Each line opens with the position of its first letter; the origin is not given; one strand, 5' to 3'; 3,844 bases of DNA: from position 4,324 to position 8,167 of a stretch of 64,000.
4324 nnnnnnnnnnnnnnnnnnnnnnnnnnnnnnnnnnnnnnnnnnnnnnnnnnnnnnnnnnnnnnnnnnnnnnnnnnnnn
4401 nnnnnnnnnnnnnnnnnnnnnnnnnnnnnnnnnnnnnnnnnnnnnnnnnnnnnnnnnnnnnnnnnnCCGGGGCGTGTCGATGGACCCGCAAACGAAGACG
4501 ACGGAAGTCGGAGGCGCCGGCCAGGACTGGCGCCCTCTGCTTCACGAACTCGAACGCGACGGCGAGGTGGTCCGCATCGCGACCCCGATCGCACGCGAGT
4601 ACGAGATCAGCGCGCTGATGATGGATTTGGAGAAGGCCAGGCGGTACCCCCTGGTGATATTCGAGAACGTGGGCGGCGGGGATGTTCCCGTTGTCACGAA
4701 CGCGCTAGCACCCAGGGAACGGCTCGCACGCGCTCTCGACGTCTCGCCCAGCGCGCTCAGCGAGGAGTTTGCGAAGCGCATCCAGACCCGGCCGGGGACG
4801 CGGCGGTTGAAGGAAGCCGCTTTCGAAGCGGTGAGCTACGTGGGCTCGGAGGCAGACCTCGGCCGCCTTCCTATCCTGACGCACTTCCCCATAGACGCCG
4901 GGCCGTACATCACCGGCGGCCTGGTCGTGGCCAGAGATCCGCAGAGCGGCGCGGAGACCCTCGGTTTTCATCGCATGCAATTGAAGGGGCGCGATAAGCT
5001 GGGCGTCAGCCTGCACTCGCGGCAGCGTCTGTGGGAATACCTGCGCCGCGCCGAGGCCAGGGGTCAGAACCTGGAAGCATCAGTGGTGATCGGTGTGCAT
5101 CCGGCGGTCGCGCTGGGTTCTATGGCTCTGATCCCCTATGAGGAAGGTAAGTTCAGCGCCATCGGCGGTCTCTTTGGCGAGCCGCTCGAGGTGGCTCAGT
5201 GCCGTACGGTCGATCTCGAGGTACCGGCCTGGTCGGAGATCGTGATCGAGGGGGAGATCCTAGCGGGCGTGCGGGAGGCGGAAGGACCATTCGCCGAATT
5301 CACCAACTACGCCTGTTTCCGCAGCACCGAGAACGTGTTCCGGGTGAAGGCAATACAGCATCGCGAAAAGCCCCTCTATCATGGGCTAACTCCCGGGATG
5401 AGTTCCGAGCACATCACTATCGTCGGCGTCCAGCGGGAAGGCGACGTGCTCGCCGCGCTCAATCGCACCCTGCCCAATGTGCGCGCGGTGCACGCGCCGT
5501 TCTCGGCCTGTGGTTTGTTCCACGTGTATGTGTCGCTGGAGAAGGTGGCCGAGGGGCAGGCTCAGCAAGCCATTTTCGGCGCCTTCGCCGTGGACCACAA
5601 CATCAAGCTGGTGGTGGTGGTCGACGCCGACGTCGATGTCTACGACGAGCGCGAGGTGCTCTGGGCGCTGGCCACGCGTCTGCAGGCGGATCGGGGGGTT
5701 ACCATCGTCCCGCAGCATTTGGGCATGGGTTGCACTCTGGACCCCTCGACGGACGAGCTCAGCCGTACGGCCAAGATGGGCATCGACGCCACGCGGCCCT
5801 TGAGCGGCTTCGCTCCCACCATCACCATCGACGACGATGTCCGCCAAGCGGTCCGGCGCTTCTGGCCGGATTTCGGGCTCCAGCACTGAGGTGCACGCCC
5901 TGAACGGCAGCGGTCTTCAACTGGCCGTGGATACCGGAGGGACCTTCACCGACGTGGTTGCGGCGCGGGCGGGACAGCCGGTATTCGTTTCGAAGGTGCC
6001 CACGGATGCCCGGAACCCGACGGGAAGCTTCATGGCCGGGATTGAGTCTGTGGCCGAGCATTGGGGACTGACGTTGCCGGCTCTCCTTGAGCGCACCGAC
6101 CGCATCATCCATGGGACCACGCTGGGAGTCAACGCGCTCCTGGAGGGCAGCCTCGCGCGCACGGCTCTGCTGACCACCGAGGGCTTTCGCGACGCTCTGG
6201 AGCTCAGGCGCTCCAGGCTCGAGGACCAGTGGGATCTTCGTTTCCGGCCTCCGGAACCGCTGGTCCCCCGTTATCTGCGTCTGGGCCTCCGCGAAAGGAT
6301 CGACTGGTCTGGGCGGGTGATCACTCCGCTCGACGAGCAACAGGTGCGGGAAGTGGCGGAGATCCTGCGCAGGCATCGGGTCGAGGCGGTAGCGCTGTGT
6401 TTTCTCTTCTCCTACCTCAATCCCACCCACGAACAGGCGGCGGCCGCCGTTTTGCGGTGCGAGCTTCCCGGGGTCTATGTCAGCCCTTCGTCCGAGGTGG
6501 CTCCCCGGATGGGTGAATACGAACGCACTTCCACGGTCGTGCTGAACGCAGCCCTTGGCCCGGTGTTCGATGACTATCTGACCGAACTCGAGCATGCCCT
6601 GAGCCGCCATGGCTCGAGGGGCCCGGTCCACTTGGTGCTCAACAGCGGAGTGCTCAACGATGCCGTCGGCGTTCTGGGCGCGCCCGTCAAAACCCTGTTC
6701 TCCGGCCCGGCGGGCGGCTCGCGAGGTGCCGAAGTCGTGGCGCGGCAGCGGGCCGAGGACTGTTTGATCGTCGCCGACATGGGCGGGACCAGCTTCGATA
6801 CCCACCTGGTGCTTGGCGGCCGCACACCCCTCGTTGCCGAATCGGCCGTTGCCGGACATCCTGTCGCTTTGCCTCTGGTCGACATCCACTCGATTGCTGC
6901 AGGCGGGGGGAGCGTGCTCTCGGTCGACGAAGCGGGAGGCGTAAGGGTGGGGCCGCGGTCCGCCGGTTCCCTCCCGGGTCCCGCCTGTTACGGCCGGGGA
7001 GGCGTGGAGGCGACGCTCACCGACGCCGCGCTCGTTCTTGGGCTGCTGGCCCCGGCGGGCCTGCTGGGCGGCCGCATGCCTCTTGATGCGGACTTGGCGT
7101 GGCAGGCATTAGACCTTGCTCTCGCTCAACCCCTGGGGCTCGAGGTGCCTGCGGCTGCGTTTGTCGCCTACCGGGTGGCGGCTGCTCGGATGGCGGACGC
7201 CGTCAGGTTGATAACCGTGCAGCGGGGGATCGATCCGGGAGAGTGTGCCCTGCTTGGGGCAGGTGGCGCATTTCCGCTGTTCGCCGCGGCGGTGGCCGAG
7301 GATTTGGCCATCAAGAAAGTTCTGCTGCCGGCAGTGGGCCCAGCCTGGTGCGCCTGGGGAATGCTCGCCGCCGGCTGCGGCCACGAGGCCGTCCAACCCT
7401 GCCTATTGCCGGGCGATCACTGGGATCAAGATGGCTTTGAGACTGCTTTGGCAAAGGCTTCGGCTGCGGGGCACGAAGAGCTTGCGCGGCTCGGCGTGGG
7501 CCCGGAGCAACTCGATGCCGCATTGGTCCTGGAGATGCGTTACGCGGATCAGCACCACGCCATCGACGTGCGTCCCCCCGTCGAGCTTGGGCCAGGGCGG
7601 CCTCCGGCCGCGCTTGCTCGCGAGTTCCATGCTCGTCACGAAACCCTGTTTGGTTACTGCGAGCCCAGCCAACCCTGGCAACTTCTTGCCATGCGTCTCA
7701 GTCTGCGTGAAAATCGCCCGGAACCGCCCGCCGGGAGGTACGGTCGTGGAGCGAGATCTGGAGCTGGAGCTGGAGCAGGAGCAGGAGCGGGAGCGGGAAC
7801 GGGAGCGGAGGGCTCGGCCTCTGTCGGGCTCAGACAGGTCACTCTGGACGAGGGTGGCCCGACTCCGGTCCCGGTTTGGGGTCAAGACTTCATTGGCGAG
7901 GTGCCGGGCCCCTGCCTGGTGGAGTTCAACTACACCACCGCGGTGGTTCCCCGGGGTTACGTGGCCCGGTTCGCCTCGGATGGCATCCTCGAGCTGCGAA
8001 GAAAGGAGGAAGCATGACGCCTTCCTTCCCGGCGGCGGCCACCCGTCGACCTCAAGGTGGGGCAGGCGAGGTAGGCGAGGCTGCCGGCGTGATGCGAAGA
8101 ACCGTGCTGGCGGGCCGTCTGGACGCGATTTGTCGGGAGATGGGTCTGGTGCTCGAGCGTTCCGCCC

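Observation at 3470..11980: Cobalamin-riboswitch operon: ECF importer plus UbiD decarboxylase plus ATP-dependent hydantoinase/oxoprolinase pair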

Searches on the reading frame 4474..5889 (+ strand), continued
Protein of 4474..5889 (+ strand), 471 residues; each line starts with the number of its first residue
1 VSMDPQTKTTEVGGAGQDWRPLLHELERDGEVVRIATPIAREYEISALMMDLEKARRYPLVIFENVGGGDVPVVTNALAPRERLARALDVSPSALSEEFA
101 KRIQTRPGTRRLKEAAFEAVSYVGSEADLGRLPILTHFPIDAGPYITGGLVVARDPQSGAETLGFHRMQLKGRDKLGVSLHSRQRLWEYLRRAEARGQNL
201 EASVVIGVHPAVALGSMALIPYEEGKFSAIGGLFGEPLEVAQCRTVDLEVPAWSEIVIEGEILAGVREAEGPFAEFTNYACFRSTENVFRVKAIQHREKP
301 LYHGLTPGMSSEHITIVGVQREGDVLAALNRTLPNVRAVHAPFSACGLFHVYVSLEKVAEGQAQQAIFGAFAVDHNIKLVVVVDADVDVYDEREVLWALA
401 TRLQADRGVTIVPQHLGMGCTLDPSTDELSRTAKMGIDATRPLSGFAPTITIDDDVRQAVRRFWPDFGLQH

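Call 84: search_protein_families(library=pfam, proteins=[L010:17419-18483:+, L010:18480-19358:+, L010:6561-7058:+, L010:7165-9387:-, L010:3229-4392:+, L010:4720-6564:+, L010:15231-16100:-, L010:16380-16667:+, L010:2772-3200:+, L010:19957-20346:+], max_evalue=0.001)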
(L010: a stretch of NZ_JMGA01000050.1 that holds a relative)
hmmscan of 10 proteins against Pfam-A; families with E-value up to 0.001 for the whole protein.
L010:17419-18483:+ (354 aa): 1 family
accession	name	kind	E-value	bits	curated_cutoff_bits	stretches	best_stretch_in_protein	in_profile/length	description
PF04371.20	PAD_porph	-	2.2e-121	405.5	25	1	17-348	2-321/321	Porphyromonas-type peptidyl-arginine deiminase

L010:18480-19358:+ (292 aa): 1 family
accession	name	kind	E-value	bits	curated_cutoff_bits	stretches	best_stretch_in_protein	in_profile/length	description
PF00795.27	CN_hydrolase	-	1.9e-55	188.4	23.2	1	5-262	1-252/256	Carbon-nitrogen hydrolase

L010:6561-7058:+ (165 aa): 5 families
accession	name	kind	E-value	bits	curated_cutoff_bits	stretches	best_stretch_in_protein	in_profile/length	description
PF10369.15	ALS_ss_C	-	9.5e-30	102.9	23.2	1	84-158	1-74/74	Small subunit of acetolactate synthase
PF22629.2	ACT_AHAS_ss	-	2.5e-27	95.2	27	1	5-72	1-67/67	AHAS small subunit-like ACT domain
PF13710.12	ACT_5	-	1.1e-15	57.6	27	1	12-73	2-62/62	ACT domain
PF01842.31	ACT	-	3.7e-11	43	27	1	3-68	1-65/66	ACT domain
PF13291.12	ACT_4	-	2.6e-05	25.2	27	1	4-73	8-78/80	ACT domain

L010:7165-9387:- (740 aa): 5 families
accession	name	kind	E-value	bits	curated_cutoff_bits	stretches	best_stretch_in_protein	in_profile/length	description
PF04122.17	CW_binding_2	-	1e-55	186.6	24.9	3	135-216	1-70/73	Cell wall binding domain 2 (CWB2)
PF01520.23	Amidase_3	-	1.7e-55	188.1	27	1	550-730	1-173/174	N-acetylmuramoyl-L-alanine amidase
PF08239.17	SH3_3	-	9.3e-30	103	27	2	324-375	1-54/54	Bacterial SH3 domain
PF06347.19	SH3_4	-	6.5e-13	48.7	24.1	2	387-434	3-51/56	Bacterial SH3 domain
PF07653.23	SH3_2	-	9e-05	22.5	21.8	0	336-376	15-54/55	Variant SH3 domain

L010:3229-4392:+ (387 aa): 2 families
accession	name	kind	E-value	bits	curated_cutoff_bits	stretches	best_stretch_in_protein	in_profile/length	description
PF03594.19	BenE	-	6.9e-67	226.4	27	1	7-380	2-375/378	Benzoate membrane transport protein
PF16983.11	MFS_MOT1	-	3.9e-06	27.6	30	1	50-133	30-106/111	Molybdate transporter of MFS superfamily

L010:4720-6564:+ (614 aa): 3 families
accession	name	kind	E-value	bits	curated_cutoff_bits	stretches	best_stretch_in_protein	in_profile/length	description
PF02775.26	TPP_enzyme_C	-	1e-58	197.9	21.9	1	437-586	1-151/151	Thiamine pyrophosphate enzyme, C-terminal TPP binding domain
PF00205.28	TPP_enzyme_M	-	8.8e-47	158.7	30.4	1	241-375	2-137/137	Thiamine pyrophosphate enzyme, central domain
PF02776.23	TPP_enzyme_N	-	3.7e-43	146.5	26.8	1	52-164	2-116/119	Thiamine pyrophosphate enzyme, N-terminal TPP binding domain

L010:15231-16100:- (289 aa): 1 family
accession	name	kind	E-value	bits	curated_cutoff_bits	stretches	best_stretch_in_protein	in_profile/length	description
PF02163.28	Peptidase_M50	-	5.4e-18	65.6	27.2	2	88-162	2-101/221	Peptidase family M50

L010:16380-16667:+ (95 aa): 0 families

L010:2772-3200:+ (142 aa): 2 families
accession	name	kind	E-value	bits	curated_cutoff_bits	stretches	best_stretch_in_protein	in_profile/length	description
PF14815.12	NUDIX_4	-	9.1e-21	74.2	35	1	22-137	2-112/113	NUDIX domain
PF00293.34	NUDIX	-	2.3e-20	73.4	21.1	1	20-136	4-131/134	NUDIX domain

L010:19957-20346:+ (129 aa): 1 family
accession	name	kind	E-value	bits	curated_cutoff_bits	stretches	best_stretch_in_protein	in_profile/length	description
PF00072.30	Response_reg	-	1.6e-24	86.7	30.2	1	11-121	1-110/111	Response regulator receiver domain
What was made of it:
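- Tried and rejected: Desulfosporosinus neighbours are polyamine and acetolactate genes (call 84).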

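Call 86: search_protein_families(library=ncbifam, proteins=[L001:17719-18996:+, L051:16294-17244:+, L051:17278-19044:+, L001:15858-16217:+], max_evalue=0.00001)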
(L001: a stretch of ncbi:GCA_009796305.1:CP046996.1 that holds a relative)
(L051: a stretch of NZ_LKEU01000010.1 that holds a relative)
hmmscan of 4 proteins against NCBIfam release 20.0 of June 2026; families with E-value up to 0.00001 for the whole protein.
L001:17719-18996:+ (425 aa): 2 families
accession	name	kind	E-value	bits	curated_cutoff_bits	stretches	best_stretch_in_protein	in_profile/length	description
NF041536.1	ArsM_DUF2284_UU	exception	6.2e-26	90.7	575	1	241-425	261-459/459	arsenite methyltransferase/DUF2284 domain selenoprotein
NF045648.2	2X_seleno_MbdU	exception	4.7e-24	85.1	600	1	249-425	282-468/468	metal-binding double selenoprotein MbdU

L051:16294-17244:+ (316 aa): 1 family
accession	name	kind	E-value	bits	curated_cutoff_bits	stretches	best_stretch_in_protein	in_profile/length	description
TIGR02640.1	gas_vesic_GvpN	equivalog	1.1e-08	34.9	266.8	0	135-224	103-197/262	gas vesicle protein GvpN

L051:17278-19044:+ (588 aa): 1 family
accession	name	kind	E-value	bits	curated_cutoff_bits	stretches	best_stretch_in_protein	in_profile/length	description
TIGR01651.1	CobT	equivalog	4.4e-07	29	759.05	0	363-439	359-437/600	cobaltochelatase subunit CobT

L001:15858-16217:+ (119 aa): 0 families

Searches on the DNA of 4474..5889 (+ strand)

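Call 13: search_rna_families(sources=[L001, L002, L003, L004], threshold=gathering)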
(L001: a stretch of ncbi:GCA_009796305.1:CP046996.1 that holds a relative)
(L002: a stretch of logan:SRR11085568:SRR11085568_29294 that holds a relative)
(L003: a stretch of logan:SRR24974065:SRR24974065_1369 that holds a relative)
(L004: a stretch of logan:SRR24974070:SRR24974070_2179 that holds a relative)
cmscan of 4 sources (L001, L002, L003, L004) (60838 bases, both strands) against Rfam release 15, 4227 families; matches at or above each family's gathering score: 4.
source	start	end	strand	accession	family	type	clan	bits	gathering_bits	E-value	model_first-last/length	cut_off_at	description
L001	6885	7064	+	RF00174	Cobalamin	Cis-reg; riboswitch;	CL00101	110.7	31.5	6.7e-27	1-189/189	no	Cobalamin riboswitch aptamer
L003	9020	9229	+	RF00174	Cobalamin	Cis-reg; riboswitch;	CL00101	97.1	31.5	5.2e-23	1-189/189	no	Cobalamin riboswitch aptamer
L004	497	706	+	RF00174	Cobalamin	Cis-reg; riboswitch;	CL00101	97.1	31.5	5.2e-23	1-189/189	no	Cobalamin riboswitch aptamer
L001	19720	19920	+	RF00174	Cobalamin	Cis-reg; riboswitch;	CL00101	95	31.5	2.1e-22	1-189/189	no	Cobalamin riboswitch aptamer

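Call 26: search_rna_families(sources=[L009, L022, L037, L057, L047, L060, L054], threshold=gathering)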
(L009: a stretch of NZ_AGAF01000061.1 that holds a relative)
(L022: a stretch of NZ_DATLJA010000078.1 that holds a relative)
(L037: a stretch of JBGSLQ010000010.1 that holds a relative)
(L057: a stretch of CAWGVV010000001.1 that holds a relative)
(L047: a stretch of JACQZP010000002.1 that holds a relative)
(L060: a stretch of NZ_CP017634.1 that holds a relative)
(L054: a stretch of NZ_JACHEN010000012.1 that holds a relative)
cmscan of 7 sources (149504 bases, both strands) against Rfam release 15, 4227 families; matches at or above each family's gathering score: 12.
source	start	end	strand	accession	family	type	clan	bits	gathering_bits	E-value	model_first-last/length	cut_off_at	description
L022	9729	9904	+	RF00174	Cobalamin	Cis-reg; riboswitch;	CL00101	117.8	31.5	1.5e-28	1-189/189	no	Cobalamin riboswitch aptamer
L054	5319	5508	+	RF00174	Cobalamin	Cis-reg; riboswitch;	CL00101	116.7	31.5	3.2e-28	1-189/189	no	Cobalamin riboswitch aptamer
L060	9113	9294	+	RF00174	Cobalamin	Cis-reg; riboswitch;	CL00101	114.7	31.5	1.2e-27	1-189/189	no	Cobalamin riboswitch aptamer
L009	9742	9918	+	RF00174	Cobalamin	Cis-reg; riboswitch;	CL00101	107.4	31.5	1.5e-25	1-189/189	no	Cobalamin riboswitch aptamer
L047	6582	6754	+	RF00174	Cobalamin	Cis-reg; riboswitch;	CL00101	99.2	31.5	3.3e-23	1-189/189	no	Cobalamin riboswitch aptamer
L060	2484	2618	-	RF00379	c-di-AMP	Cis-reg; riboswitch;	-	97.5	38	1.8e-21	1-134/134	no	c-di-AMP riboswitch aptamer (ydaO/yuaA leader)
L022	7662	7855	-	RF00174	Cobalamin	Cis-reg; riboswitch;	CL00101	94.5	31.5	7.1e-22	1-189/189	no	Cobalamin riboswitch aptamer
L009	15498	15671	+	RF00174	Cobalamin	Cis-reg; riboswitch;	CL00101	93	31.5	2e-21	1-189/189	no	Cobalamin riboswitch aptamer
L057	9133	9304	+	RF00174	Cobalamin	Cis-reg; riboswitch;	CL00101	90.5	31.5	1e-20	1-189/189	no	Cobalamin riboswitch aptamer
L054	14543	14644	+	RF01764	azaaromatic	Cis-reg; riboswitch;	-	85.3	45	1.3e-15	1-101/101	no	azaaromatic riboswitch aptamer (yjdF RNA)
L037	9108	9229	+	RF00174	Cobalamin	Cis-reg; riboswitch;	CL00101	77.5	31.5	5.5e-17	47-167/189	no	Cobalamin riboswitch aptamer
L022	17262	17347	+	RF03167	c-di-GMP-I-GGC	Cis-reg; riboswitch;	CL00126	64.5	59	1.4e-12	1-80/80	no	c-di-GMP-I-GGC riboswitch aptamer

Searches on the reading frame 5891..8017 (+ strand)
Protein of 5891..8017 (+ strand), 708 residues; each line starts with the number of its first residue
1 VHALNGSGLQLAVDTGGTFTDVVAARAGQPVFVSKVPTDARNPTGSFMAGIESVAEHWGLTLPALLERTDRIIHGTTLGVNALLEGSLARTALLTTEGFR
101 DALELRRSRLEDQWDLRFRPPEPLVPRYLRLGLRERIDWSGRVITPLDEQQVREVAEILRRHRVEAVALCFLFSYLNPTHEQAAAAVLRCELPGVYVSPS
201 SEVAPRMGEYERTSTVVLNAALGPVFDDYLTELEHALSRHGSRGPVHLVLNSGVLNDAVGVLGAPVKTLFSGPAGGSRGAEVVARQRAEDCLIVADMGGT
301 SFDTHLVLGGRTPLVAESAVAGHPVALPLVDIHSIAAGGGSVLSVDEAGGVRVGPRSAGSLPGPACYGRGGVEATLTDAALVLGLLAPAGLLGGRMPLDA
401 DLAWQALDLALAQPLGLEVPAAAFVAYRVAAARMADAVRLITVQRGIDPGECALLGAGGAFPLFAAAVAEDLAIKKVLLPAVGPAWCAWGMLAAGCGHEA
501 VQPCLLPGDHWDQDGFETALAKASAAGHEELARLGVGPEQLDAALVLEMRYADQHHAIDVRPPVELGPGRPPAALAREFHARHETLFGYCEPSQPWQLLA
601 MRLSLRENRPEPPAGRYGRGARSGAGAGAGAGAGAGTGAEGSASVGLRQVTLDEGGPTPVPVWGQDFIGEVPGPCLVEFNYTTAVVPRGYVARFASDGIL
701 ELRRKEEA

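Call 5: search_protein_families(library=pfam, proteins=[window:5891-8017:+], max_evalue=0.01)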
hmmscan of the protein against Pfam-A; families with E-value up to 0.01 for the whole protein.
window:5891-8017:+ (708 aa): 2 families
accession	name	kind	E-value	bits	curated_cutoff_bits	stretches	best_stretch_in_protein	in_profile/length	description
PF01968.24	Hydantoinase_A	-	1.3e-74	251.5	22.9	1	212-497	1-288/291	Hydantoinase/oxoprolinase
PF05378.19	Hydant_A_N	-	4.4e-45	154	25.2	1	11-190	2-174/176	Hydantoinase/oxoprolinase N-terminal region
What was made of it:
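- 5891..8017 (+): HyuA-type ATP-binding subunit of an ATP-dependent lactamase/hydantoinase (alternative start ATG 5837). PF05378 and PF01968 (call 5).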

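Call 6: search_protein_families(library=ncbifam, proteins=[window:5891-8017:+], max_evalue=0.01)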
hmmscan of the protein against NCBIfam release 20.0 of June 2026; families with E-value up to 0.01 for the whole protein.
window:5891-8017:+ (708 aa): 3 families
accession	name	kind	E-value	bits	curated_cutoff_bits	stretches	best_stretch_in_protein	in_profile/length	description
NF050156.1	CapLactmsAlpCapA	equivalog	1.2e-144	483.2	1000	1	10-704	2-687/689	caprolactamase subunit alpha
NF042975.2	AcphenoCarb_ApcC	equivalog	1.3e-80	271.6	1500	1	12-491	12-500/733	acetophenone carboxylase subunit gamma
NF042960.1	AcphenoCarb_ApcA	equivalog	4.3e-43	147.5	1250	2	264-494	242-471/658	acetophenone carboxylase subunit alpha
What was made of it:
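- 5891..8017 (+): Caprolactamase alpha model 483 bits, below the equivalog cutoff (call 6).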

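Call 87: search_solved_structures(query=window:5891-8017:+, max_evalue=0.00001)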
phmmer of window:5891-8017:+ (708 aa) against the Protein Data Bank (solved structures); distinct sequences matched with E-value up to 0.00001: 6.
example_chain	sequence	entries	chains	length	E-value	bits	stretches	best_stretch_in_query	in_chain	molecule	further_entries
6yra_A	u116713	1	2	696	4.3e-115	388.8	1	10-691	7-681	5-oxoprolinase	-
7hk5_A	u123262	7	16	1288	1.6e-92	314.3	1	11-613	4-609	N-methylhydantoinase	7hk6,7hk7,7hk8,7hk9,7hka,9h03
5l9w_B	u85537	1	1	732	9.8e-78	265.3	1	11-499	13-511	Acetophenone carboxylase gamma subunit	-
5m45_B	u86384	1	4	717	1.8e-51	178.5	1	11-524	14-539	Acetone carboxylase beta subunit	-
5svb_B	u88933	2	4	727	3.6e-51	177.5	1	11-524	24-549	Acetone carboxylase beta subunit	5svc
5l9w_b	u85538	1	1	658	3.1e-39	138.1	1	164-494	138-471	Acetophenone carboxylase alpha subunit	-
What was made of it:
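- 5891..8017 (+): Nearest solved structure is 6yra_A at 389 bits (call 87).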
